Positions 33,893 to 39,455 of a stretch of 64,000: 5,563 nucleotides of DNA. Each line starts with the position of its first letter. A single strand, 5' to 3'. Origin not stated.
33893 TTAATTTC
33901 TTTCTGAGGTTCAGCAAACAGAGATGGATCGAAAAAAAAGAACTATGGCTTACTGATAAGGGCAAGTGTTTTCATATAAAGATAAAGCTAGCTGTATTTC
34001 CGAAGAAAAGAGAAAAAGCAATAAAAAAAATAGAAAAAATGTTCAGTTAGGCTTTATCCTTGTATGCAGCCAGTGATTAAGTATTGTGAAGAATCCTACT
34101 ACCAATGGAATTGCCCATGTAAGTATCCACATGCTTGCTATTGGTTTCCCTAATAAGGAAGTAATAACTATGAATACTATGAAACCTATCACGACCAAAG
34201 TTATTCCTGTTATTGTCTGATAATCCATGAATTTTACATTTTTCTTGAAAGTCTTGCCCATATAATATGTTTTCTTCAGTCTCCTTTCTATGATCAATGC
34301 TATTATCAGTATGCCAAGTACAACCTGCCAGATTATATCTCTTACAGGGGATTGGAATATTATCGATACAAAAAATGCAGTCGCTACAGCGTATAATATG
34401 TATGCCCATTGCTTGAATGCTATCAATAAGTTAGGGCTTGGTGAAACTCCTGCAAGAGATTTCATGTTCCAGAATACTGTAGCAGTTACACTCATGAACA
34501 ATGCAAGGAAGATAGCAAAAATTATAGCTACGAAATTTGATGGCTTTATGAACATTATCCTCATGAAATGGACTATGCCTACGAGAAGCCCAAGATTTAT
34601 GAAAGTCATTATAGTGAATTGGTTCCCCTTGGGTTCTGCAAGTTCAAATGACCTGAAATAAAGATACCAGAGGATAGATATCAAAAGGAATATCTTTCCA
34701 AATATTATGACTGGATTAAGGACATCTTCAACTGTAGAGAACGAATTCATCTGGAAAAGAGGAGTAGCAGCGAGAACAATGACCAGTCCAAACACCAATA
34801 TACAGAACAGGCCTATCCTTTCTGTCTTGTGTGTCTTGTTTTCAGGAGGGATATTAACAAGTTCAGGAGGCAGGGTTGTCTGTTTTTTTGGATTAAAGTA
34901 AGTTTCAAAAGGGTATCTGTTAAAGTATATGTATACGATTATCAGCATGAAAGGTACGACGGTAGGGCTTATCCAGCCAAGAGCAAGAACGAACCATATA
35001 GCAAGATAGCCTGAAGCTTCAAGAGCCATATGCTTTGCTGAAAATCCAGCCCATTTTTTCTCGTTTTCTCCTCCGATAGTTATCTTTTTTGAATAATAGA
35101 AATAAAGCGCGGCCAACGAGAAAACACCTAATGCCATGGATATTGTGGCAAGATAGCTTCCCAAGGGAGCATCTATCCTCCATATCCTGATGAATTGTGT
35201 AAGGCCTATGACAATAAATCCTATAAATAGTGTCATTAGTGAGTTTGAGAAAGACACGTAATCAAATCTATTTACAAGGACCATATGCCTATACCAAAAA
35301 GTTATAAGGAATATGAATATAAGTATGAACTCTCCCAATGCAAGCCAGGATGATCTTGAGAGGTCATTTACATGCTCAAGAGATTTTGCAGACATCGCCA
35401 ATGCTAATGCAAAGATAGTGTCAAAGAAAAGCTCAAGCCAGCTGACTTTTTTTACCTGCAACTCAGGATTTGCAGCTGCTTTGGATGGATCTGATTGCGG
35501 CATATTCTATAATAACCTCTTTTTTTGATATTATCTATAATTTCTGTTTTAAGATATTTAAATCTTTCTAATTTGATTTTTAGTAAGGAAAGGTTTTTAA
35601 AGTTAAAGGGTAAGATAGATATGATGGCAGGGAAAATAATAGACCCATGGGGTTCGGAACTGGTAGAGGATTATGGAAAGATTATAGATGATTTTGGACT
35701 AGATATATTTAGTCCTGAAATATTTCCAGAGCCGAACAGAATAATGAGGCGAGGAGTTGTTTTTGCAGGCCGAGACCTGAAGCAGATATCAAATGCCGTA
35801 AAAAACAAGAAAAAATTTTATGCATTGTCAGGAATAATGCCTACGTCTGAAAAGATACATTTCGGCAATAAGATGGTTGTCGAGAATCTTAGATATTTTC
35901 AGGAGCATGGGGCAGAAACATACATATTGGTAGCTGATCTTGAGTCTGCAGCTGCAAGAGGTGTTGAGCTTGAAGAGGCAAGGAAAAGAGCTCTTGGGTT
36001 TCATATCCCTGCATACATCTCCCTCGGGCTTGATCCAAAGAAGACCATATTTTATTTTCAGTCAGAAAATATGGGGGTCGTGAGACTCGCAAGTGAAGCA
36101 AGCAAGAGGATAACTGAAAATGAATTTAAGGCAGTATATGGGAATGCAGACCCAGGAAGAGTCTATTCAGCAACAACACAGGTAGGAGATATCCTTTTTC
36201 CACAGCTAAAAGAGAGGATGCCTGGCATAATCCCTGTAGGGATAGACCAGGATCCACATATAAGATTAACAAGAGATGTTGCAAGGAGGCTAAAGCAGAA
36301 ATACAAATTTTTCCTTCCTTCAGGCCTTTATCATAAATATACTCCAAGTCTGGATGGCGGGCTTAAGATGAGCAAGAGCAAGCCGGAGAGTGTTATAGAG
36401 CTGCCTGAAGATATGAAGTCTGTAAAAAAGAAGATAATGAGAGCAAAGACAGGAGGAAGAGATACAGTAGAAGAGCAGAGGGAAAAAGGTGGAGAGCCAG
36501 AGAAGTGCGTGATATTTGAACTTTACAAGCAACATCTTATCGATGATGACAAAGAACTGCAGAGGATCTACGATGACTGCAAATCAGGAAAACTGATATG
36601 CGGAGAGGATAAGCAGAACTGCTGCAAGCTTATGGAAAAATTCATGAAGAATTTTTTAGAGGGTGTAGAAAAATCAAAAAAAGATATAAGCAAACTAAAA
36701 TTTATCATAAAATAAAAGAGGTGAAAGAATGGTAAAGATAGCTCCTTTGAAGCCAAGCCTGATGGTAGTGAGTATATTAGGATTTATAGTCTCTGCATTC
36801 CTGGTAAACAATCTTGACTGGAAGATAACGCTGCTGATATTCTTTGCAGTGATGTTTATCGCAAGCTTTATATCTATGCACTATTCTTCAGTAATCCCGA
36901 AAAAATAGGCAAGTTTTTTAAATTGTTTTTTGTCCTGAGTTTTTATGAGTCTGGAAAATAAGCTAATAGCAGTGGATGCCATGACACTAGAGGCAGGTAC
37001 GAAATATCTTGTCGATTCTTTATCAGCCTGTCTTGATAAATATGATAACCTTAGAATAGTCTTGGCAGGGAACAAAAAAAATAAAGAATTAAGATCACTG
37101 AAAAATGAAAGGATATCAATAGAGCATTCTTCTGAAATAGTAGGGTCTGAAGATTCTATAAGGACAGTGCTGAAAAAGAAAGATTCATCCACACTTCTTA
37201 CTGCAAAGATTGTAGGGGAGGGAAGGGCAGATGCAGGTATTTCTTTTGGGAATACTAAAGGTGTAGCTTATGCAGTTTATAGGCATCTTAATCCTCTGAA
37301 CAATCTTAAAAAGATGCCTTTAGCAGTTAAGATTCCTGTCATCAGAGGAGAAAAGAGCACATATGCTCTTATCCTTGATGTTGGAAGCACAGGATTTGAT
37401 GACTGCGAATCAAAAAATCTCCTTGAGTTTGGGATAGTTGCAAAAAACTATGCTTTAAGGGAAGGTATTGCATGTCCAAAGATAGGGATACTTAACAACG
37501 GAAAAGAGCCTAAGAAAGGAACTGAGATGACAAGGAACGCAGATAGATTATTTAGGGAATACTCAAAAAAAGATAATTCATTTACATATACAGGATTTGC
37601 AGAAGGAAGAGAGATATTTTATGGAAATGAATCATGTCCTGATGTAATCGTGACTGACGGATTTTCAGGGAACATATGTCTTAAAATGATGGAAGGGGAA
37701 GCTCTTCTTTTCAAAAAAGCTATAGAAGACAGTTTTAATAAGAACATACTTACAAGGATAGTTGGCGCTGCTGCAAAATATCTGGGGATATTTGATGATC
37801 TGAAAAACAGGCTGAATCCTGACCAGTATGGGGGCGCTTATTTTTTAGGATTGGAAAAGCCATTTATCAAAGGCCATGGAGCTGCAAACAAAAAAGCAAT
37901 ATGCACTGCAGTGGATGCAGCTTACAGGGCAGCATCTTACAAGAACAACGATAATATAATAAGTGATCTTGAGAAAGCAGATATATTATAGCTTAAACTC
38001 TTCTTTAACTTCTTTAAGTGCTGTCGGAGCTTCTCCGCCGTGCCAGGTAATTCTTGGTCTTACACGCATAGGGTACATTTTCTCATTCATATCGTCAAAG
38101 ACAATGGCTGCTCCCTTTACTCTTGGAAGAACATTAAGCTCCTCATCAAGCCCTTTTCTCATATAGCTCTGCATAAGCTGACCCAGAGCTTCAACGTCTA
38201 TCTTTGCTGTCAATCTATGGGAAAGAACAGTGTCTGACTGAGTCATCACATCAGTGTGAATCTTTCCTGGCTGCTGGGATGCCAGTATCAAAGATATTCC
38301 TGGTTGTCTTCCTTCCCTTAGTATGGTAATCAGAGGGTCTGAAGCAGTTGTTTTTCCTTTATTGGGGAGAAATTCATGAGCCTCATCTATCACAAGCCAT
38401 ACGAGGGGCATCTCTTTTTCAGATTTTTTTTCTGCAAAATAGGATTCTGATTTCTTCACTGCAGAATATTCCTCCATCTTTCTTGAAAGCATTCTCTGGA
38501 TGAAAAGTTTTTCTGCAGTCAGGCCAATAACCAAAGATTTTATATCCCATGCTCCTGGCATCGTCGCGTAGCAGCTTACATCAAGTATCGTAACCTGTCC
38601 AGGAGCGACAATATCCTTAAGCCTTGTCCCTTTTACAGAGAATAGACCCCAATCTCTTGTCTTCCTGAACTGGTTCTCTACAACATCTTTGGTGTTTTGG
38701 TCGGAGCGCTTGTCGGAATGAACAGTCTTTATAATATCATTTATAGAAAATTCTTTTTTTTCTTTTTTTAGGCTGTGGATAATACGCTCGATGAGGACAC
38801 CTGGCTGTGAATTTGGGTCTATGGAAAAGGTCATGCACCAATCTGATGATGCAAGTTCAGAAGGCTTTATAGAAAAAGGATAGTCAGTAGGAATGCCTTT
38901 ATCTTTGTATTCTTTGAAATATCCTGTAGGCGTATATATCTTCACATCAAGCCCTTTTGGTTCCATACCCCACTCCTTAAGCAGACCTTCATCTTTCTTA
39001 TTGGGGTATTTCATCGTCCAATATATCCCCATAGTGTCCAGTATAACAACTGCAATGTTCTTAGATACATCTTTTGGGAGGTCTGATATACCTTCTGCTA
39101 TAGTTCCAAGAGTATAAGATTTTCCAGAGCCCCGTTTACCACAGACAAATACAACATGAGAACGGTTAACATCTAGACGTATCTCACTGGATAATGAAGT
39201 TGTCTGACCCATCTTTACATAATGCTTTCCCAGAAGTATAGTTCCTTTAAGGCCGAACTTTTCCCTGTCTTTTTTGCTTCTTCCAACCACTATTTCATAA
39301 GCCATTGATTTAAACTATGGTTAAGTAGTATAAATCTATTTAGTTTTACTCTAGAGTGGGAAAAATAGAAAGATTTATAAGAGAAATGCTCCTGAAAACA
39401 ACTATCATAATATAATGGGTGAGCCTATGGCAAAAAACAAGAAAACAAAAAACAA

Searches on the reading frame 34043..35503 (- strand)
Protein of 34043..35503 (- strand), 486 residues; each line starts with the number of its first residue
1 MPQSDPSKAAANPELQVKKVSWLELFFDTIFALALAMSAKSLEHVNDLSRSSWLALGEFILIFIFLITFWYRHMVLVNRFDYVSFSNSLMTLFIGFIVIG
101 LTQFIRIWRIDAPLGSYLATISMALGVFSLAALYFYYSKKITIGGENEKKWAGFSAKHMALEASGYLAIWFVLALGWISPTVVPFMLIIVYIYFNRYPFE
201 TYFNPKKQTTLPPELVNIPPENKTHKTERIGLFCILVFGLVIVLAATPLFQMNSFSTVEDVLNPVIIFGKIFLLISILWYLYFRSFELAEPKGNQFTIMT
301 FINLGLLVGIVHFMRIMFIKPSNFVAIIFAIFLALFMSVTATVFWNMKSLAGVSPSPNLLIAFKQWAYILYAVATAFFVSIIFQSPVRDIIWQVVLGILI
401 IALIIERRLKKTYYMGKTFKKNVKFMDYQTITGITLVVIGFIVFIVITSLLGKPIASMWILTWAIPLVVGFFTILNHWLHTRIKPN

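Call 8: search_protein_families(library=pfam, proteins=[window:34043-35503:-], max_evalue=0.001)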
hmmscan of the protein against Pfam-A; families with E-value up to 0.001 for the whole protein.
window:34043-35503:- (486 aa): 1 family
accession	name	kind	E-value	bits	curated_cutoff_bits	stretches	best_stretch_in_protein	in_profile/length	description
PF06772.16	LtrA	-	1e-18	68.1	31.9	1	19-290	1-237/356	Bacterial low temperature requirement A protein (LtrA)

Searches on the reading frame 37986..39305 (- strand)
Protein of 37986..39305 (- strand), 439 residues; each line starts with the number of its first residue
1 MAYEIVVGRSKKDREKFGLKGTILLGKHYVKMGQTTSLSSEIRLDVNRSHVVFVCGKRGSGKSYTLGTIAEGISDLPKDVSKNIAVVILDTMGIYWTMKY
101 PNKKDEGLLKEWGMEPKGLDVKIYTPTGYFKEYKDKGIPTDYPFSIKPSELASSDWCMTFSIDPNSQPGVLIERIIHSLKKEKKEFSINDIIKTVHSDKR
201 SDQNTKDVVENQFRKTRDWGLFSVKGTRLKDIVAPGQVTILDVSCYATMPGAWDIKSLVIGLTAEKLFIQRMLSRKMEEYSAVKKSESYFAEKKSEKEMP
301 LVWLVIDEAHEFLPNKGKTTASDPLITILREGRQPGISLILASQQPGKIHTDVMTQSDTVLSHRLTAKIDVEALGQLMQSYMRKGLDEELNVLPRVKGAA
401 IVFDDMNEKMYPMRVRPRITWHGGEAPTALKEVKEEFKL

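Call 8: search_protein_families(library=pfam, proteins=[window:37986-39305:-], max_evalue=0.001)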
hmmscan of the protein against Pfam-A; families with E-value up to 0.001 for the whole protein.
window:37986-39305:- (439 aa): 2 families
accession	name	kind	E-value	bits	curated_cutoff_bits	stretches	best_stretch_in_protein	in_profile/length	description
PF01935.23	DUF87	-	2.1e-14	54.6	23.2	1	33-244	4-202/220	Helicase HerA, central domain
PF05707.18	Zot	-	5.7e-06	26.4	20.3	0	303-364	84-146/197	Zonular occludens toxin (Zot)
